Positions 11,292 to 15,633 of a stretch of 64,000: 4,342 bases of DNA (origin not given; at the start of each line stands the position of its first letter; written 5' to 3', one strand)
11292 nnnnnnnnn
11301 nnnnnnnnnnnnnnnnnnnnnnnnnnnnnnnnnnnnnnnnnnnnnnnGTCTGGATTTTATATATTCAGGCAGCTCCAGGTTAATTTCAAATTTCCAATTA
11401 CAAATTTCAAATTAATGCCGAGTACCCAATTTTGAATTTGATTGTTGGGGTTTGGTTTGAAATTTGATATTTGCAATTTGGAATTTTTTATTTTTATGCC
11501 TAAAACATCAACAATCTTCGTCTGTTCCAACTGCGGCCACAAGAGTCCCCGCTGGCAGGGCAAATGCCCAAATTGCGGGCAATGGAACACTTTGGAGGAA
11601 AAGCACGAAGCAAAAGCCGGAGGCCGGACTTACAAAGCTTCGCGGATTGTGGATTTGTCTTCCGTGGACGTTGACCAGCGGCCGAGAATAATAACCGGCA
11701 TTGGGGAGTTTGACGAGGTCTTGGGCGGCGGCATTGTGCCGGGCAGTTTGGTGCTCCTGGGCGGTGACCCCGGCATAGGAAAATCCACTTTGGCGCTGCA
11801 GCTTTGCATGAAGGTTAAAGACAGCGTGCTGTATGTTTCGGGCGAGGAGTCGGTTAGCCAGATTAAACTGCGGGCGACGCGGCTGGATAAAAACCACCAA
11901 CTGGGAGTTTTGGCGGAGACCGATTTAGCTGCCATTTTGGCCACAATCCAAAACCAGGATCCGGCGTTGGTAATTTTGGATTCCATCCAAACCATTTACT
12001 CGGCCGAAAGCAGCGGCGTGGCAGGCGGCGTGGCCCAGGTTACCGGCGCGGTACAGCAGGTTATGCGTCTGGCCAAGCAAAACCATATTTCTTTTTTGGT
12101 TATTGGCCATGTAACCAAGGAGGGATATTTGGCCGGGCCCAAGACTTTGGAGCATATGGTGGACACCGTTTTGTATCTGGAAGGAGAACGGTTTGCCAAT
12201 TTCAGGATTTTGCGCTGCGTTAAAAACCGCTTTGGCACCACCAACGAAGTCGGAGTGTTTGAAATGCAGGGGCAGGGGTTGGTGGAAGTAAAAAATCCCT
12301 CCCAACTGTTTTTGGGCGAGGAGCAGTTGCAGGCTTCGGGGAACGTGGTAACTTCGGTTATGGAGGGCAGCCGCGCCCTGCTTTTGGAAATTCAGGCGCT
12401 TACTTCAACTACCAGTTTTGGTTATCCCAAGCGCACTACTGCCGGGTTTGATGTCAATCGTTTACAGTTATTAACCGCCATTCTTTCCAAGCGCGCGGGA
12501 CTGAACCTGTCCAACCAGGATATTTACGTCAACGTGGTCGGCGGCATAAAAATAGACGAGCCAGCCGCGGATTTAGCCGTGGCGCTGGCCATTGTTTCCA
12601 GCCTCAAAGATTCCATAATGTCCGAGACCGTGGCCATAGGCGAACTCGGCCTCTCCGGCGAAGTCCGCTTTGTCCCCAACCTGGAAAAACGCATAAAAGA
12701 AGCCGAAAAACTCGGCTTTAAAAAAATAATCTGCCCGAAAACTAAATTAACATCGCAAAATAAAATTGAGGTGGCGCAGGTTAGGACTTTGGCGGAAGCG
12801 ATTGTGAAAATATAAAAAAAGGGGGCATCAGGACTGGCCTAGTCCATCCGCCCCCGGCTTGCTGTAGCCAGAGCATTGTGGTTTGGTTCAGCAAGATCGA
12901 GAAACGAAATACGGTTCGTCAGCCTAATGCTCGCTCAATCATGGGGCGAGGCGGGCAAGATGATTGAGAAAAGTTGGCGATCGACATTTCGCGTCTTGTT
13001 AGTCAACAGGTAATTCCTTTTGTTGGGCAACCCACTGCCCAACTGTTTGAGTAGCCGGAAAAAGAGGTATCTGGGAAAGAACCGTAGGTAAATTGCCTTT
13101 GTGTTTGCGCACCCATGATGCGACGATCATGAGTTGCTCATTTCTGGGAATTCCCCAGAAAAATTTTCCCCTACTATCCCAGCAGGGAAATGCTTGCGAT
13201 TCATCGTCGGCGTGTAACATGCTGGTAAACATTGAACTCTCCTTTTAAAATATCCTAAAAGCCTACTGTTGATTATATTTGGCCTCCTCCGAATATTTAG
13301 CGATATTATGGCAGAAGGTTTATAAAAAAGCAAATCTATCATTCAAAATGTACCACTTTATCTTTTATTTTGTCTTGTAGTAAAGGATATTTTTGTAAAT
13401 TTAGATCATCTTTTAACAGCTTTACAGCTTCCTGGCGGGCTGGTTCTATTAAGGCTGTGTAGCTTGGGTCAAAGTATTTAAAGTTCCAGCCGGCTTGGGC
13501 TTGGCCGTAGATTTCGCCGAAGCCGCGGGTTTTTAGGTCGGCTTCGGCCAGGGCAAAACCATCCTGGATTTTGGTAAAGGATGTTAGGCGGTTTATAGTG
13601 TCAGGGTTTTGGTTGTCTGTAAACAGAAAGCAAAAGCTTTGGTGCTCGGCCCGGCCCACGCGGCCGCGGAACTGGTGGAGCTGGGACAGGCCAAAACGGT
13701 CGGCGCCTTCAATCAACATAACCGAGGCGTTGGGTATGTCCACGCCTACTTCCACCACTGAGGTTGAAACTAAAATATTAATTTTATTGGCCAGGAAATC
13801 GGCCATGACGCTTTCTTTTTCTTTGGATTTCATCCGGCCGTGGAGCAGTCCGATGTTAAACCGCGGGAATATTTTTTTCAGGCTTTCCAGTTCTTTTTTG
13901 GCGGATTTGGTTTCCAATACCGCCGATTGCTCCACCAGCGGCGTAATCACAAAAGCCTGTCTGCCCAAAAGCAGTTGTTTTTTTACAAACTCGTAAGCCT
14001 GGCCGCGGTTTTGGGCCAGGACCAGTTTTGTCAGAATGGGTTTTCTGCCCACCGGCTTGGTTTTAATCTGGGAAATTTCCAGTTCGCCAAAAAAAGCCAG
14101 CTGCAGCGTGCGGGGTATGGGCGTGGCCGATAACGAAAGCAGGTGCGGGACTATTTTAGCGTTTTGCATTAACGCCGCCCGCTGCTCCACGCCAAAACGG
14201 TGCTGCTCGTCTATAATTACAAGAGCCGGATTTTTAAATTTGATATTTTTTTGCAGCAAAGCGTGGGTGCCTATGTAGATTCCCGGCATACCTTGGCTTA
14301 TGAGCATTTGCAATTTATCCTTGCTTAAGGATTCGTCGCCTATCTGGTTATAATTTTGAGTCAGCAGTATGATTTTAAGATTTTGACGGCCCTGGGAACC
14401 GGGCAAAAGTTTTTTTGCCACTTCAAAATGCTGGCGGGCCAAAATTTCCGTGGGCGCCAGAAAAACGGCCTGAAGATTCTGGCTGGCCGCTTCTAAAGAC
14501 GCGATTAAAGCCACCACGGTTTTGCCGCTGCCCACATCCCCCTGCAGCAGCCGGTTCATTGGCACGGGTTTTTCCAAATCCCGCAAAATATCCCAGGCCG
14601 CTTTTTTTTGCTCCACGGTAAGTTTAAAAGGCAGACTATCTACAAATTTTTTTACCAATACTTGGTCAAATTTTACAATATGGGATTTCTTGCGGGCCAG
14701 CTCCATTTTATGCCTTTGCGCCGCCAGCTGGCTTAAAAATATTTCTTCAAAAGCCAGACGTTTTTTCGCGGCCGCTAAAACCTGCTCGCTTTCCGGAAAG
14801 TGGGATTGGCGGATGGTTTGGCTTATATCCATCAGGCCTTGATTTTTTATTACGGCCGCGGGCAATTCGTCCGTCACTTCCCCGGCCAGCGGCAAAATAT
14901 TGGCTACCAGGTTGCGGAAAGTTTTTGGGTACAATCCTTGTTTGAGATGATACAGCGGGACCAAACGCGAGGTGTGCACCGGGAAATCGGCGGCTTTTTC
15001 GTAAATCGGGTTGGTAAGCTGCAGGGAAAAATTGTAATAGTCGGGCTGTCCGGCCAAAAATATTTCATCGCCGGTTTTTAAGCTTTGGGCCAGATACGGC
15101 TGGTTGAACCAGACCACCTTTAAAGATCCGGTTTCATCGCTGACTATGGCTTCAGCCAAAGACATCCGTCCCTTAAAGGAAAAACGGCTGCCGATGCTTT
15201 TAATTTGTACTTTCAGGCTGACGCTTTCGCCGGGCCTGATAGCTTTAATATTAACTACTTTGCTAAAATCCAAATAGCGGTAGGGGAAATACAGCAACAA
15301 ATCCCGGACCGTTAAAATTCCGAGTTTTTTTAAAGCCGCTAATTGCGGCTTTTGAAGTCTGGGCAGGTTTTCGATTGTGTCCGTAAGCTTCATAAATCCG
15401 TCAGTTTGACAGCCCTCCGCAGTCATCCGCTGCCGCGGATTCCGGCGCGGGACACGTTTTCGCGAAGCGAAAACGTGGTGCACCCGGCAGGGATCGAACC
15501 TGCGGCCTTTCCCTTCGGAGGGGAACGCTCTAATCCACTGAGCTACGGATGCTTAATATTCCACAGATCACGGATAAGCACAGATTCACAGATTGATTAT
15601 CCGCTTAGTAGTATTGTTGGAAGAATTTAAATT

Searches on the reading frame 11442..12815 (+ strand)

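Call 77: search_protein_families(library=pfam, proteins=[window:11442-12815:+], max_evalue=0.001)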
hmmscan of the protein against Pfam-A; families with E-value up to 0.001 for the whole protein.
window:11442-12815:+ (457 aa): 13 families
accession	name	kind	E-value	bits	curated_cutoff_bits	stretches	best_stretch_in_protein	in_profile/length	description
PF13481.12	AAA_25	-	2.4e-14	53.9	27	1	93-228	25-194/195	AAA domain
PF06745.19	ATPase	-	4.6e-14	52.8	26.6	1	85-151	3-73/231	KaiC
PF18073.7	Zn_ribbon_LapB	-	3e-12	46.4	25.7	1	26-53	1-28/28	Rubredoxin metal binding domain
PF13541.12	ChlI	-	1.5e-11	44.7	27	1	350-434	35-120/121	Subunit ChlI of Mg-chelatase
PF05362.19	Lon_C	-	1.8e-07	31.4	21.1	1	356-441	91-178/205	Lon protease (S16) C-terminal proteolytic domain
PF00004.35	AAA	-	5.4e-07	30.6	21.2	1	104-223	1-107/131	ATPase family associated with various cellular activities (AAA)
PF03796.21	DnaB_C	-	2.7e-06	27.4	27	1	84-165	3-92/255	DnaB-like helicase C terminal domain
PF08423.17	Rad51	-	1e-05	25.4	22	0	82-127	7-52/244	Rad51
PF13191.12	AAA_16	-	7.5e-05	23.7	32.6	1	102-221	25-138/167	AAA ATPase domain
PF20720.3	nSTAND3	-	0.00026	21.2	27.2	1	103-132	19-51/155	Novel STAND NTPase 3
PF13401.12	AAA_22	-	0.0004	21.1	27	1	103-222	7-122/130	AAA domain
PF13479.12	AAA_24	-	0.00067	20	27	0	104-184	5-75/195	AAA domain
PF07728.20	AAA_5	-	0.00073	20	22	0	104-145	2-44/139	AAA domain (dynein-related subfamily)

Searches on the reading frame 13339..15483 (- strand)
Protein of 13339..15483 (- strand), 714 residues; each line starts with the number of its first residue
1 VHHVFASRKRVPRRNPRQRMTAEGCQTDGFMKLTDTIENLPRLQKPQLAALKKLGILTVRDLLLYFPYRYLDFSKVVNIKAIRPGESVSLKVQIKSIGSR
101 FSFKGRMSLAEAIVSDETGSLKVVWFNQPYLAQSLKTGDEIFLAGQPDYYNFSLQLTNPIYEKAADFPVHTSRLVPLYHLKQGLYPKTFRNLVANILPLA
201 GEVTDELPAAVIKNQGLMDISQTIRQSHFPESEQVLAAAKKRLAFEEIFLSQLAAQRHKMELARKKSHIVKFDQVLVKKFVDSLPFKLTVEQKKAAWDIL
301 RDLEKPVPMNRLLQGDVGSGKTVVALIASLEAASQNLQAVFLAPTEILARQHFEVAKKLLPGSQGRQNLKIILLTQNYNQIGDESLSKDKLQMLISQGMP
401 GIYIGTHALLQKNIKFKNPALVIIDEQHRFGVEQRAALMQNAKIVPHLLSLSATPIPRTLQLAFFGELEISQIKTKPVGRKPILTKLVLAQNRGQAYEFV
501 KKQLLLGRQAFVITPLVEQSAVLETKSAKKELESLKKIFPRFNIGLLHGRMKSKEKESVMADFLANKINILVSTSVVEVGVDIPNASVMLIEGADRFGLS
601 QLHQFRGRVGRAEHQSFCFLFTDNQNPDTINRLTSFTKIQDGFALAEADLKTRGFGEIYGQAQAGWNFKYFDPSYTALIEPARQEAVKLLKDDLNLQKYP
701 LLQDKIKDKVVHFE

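Call 77: search_protein_families(library=pfam, proteins=[window:13339-15483:-], max_evalue=0.001)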
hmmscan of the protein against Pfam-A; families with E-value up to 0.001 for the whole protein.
window:13339-15483:- (714 aa): 7 families
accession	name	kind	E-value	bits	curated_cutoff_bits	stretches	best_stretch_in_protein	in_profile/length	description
PF17191.10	RecG_wedge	-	9.1e-24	84.3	23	1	49-197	14-159/162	RecG wedge domain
PF00270.35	DEAD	-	3.6e-22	79.3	26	1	309-461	15-165/167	DEAD/DEAH box helicase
PF00271.37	Helicase_C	-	4.1e-19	69.3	23.5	1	525-612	30-109/110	Helicase conserved C-terminal domain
PF04851.21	ResIII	-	5.9e-11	43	22.5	1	287-455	3-162/164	Type III restriction enzyme, res subunit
PF01336.31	tRNA_anti-codon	-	5e-06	26.8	27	1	88-159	1-70/75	OB-fold nucleic acid binding domain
PF22590.2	Cas3-like_C_2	-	1.8e-05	25.4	27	1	527-613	14-105/106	CRISPR-associated nuclease/helicase Cas3, C-terminal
PF19833.4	RecG_dom3_C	-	2e-05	25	26.8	1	640-698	2-63/87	ATP-dependent DNA helicase RecG, domain 3, C-terminal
